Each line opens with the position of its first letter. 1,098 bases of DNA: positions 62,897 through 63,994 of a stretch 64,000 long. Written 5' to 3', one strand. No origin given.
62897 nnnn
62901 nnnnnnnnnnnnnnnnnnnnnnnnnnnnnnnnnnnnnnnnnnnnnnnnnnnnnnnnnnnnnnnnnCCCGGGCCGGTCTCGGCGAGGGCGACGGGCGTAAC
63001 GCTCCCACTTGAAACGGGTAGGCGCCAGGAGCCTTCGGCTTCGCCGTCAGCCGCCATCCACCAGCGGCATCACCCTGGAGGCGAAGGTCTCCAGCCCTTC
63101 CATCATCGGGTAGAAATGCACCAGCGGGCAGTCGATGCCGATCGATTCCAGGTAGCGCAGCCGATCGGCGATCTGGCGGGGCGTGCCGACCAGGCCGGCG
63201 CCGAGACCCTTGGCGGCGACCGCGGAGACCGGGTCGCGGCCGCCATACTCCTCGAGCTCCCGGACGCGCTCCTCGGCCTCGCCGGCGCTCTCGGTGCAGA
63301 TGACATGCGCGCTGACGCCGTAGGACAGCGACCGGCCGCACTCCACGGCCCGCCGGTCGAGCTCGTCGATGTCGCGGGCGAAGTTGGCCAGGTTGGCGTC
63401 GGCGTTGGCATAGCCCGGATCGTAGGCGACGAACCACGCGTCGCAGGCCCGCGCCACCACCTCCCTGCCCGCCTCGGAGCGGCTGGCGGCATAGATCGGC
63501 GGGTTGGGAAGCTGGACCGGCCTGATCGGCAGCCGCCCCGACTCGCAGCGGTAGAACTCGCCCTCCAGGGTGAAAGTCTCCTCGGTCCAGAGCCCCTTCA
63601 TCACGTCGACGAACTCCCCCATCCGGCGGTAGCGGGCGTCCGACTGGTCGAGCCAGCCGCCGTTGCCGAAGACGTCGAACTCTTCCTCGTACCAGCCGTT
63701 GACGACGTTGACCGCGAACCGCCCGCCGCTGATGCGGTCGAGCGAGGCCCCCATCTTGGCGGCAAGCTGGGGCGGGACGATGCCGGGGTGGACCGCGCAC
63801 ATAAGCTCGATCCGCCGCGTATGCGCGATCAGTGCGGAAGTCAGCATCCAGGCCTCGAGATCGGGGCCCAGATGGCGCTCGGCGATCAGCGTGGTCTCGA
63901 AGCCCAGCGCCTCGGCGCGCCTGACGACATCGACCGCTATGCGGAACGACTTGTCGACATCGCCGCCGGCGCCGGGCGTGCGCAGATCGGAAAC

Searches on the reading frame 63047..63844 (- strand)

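Call 85: search_protein_families(library=pfam, proteins=[window:63047-63844:-], max_evalue=0.001)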
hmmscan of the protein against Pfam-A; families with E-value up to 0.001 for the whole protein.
window:63047-63844:- (265 aa): 1 family
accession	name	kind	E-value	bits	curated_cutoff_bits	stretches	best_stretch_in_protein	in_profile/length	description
PF00296.26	Bac_luciferase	-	9.3e-46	157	27.9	1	2-238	58-313/314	Luciferase-like monooxygenase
